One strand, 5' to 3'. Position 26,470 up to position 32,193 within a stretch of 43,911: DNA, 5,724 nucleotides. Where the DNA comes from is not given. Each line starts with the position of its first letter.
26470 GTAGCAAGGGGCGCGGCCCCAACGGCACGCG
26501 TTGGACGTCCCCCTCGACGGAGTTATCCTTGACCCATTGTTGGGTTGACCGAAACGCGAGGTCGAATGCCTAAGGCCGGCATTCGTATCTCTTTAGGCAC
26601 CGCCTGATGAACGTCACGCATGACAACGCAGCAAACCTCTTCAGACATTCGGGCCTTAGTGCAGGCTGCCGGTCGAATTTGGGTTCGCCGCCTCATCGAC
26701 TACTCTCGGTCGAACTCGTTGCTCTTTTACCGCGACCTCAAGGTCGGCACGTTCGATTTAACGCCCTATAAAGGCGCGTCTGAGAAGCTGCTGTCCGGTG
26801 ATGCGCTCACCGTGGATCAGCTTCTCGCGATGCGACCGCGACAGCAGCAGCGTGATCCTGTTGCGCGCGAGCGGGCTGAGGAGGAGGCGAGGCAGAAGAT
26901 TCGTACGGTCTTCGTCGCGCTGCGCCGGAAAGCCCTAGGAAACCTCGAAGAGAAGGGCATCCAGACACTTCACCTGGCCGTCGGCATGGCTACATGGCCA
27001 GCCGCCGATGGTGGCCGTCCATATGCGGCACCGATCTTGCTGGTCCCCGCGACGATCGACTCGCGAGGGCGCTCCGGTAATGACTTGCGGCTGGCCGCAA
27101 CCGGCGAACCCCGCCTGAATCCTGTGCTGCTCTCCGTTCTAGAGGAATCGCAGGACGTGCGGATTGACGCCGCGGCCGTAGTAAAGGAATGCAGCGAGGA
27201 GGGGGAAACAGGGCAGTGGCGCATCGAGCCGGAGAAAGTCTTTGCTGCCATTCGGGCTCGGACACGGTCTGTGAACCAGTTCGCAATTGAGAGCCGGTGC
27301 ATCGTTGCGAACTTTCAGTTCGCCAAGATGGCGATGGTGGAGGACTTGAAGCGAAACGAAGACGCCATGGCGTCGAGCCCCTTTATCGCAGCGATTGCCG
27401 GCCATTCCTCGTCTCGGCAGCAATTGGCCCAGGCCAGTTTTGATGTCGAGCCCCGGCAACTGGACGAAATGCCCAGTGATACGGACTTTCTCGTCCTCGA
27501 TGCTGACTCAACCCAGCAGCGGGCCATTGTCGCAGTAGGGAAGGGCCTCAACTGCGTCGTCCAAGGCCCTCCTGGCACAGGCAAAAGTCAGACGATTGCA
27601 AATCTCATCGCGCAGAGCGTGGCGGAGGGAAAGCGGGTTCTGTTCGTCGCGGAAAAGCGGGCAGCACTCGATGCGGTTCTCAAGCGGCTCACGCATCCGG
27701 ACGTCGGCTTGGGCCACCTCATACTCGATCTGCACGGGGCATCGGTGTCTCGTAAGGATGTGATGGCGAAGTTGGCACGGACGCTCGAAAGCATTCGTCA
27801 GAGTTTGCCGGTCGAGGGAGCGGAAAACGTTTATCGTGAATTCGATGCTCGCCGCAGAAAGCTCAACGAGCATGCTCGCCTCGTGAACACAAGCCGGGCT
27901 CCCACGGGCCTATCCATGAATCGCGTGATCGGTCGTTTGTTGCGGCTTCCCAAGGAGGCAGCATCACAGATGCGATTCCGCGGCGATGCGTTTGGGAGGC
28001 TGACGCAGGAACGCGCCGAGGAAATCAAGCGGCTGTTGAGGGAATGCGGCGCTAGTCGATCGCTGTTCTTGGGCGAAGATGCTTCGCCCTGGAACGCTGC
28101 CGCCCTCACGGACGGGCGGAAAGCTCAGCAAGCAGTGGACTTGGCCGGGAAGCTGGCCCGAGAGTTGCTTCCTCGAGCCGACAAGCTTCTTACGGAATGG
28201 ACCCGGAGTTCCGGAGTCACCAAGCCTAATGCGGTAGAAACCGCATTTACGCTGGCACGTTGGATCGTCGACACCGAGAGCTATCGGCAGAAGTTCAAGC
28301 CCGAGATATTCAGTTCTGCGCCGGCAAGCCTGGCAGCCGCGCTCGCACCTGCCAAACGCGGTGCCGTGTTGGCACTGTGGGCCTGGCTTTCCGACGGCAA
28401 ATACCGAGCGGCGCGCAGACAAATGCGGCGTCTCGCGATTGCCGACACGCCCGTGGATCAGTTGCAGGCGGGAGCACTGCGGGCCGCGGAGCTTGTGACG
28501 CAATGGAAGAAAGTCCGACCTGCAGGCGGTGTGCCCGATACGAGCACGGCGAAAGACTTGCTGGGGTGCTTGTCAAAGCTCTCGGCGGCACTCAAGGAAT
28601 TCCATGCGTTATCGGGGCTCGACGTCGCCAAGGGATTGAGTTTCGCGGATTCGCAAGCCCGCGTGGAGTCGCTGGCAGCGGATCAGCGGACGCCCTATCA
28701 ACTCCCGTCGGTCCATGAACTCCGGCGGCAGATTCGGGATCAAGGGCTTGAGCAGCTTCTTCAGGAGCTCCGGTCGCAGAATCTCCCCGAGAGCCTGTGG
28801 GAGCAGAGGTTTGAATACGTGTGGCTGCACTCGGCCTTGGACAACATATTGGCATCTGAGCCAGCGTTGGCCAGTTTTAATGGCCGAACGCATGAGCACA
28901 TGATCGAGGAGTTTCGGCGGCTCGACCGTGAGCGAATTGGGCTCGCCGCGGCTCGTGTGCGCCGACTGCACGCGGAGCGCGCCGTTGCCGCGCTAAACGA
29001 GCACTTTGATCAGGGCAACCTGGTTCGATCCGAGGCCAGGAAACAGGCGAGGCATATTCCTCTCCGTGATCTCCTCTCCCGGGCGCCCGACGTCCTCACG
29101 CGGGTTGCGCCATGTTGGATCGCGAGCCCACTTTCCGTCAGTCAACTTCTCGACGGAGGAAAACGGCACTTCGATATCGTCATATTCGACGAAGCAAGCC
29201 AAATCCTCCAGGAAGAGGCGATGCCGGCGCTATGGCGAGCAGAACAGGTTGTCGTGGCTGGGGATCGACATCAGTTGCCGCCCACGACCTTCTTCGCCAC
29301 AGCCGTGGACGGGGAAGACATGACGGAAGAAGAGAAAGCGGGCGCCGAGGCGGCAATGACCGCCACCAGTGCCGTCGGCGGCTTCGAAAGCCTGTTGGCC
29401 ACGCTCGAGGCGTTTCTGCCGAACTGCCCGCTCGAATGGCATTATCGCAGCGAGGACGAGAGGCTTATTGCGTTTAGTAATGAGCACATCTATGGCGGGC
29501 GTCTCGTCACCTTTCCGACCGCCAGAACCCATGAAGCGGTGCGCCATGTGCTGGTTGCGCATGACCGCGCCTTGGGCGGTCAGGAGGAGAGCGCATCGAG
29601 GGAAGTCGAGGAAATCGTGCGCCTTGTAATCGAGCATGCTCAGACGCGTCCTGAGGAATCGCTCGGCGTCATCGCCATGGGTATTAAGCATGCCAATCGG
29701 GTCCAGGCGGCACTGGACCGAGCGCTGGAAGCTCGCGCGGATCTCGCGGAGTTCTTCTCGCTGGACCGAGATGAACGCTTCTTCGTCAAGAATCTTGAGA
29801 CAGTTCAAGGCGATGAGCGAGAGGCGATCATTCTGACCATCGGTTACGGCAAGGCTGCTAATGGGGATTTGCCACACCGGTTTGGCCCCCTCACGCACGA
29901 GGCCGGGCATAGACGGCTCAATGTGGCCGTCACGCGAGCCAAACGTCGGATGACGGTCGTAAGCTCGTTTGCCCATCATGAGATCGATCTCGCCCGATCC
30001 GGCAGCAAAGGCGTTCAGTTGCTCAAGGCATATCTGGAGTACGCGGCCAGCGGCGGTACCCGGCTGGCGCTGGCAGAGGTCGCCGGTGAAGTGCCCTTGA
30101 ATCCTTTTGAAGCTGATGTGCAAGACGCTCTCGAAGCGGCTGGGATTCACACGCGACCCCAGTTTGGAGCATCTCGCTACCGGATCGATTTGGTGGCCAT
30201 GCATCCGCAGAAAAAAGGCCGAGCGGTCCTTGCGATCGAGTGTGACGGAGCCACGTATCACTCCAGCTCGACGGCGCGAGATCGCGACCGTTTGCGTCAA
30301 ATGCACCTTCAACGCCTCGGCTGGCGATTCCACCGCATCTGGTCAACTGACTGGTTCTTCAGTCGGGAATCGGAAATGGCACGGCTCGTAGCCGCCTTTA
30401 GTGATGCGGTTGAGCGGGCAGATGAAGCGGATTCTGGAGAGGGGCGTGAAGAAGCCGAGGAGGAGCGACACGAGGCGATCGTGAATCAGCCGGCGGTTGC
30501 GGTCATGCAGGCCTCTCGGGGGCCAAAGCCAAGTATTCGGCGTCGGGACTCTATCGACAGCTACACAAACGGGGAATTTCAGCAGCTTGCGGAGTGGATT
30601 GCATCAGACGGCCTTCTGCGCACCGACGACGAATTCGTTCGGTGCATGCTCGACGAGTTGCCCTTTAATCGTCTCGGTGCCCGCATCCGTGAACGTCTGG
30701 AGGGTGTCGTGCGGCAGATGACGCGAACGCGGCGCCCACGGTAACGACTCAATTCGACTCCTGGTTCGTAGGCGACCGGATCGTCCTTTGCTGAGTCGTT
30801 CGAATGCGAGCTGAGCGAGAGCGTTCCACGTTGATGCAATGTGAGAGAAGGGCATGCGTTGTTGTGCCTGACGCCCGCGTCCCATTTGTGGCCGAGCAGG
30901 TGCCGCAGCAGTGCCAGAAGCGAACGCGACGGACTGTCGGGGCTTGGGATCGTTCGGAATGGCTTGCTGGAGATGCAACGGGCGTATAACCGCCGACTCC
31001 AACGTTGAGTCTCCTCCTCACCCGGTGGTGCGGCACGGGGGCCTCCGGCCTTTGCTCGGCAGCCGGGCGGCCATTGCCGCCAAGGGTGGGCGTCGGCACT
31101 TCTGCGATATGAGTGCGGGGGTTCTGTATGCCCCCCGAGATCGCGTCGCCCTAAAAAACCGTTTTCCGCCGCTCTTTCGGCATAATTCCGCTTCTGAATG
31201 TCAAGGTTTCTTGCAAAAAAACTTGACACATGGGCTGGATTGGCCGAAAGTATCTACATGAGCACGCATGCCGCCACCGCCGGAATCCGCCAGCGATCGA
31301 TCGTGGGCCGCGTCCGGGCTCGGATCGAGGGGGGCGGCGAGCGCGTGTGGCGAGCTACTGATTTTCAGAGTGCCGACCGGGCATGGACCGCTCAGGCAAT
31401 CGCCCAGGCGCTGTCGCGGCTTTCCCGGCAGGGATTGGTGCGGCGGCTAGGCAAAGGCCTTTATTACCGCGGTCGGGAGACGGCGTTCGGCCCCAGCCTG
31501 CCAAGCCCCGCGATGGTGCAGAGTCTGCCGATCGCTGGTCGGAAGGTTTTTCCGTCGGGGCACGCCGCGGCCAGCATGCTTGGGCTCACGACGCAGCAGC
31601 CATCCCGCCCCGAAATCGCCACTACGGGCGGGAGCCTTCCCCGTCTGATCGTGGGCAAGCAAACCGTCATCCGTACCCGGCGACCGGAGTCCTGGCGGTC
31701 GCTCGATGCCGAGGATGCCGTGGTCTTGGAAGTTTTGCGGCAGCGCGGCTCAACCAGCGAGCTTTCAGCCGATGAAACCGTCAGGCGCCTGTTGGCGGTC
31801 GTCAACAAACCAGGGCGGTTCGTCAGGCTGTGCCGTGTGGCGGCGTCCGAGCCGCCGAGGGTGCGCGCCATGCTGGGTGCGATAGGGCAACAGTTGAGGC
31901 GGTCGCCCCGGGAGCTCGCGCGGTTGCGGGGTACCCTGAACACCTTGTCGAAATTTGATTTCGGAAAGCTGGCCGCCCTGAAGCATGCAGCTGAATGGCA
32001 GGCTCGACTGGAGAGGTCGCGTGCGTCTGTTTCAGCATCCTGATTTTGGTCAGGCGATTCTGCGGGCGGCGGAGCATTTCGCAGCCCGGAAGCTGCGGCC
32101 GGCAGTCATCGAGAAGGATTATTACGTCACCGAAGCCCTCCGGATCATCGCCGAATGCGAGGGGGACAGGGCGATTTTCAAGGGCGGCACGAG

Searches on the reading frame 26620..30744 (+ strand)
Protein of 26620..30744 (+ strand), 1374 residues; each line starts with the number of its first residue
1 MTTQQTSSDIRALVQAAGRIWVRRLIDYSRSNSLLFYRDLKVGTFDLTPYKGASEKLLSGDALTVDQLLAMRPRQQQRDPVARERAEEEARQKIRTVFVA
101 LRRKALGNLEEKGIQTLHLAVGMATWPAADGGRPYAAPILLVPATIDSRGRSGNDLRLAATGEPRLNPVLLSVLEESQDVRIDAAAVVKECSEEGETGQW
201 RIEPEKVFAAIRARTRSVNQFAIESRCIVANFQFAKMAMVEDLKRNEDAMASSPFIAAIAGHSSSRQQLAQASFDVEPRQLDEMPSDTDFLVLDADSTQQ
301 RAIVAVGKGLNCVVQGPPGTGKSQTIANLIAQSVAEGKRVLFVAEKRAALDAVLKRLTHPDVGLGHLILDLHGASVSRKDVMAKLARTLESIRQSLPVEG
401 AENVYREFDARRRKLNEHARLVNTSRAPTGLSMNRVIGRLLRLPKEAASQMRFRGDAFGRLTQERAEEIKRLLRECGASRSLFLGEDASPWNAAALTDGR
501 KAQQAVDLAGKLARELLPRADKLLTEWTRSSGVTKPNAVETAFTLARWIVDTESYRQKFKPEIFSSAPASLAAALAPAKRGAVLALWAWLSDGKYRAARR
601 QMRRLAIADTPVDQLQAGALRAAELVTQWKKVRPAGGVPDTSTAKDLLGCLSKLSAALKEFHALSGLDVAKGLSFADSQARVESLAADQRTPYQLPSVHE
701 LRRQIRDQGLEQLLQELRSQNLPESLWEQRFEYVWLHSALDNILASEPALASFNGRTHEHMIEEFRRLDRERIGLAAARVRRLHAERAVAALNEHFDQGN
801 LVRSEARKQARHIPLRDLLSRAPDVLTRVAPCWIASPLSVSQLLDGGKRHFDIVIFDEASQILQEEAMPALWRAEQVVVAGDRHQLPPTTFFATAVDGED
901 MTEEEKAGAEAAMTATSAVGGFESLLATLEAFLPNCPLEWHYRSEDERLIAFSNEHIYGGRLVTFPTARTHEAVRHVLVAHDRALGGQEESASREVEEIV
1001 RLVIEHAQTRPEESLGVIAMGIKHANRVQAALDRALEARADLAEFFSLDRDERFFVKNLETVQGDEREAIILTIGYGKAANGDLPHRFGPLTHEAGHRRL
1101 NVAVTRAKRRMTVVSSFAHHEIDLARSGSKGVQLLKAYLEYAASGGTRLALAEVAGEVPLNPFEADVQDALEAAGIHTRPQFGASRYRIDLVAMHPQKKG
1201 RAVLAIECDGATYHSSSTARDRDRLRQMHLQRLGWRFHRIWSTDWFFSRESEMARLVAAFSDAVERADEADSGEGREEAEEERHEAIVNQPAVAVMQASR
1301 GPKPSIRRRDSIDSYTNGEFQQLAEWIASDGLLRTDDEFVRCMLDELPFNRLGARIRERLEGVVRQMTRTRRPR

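Call 4: search_protein_families(library=padloc, proteins=[window:26620-30744:+], max_evalue=0.01)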
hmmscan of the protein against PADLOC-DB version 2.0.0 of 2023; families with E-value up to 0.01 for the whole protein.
window:26620-30744:+ (1374 aa): 11 families
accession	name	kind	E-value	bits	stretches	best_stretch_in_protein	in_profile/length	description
PDLC05009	PDC-S37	-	5.6e-287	953.7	2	668-1370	757-1446/1550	-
PDLC02194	Hhe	-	1.6e-142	474.5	2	704-1252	1229-1772/1911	-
PDLC03920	MkoA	-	2.2e-23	80.5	1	295-1141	616-1096/1112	-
PDLC03924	MkoC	-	8e-22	75.2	1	850-1122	670-949/1136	-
PDLC03921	MkoA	-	6.8e-15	51.8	2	273-358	1000-1093/1607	-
PDLC04140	mad8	-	2.5e-08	31.8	1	304-407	22-129/314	mads_8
PDLC04173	GajB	-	0.00017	18.7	1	311-362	11-61/471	-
PDLC00117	GajB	-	0.0011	15.5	0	294-336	15-54/604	UrvD helicase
PDLC00104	GajB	-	0.0013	15.6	0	307-357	13-67/574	UrvD helicase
PDLC01734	typeIV_RecD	-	0.0025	14.1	0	293-340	338-385/763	RecD_0_IVD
PDLC05065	PDC-S68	-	0.0056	12.5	0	848-888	701-744/1221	-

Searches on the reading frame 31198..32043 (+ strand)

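Call 67: search_protein_families(library=pfam, proteins=[window:31198-32043:+], max_evalue=0.001)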
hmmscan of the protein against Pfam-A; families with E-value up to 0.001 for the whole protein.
window:31198-32043:+ (281 aa): 1 family
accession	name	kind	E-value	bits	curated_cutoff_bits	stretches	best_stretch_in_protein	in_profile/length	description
PF19570.5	DUF6088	-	7.2e-07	29.6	25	1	64-185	25-149/172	Family of unknown function (DUF6088)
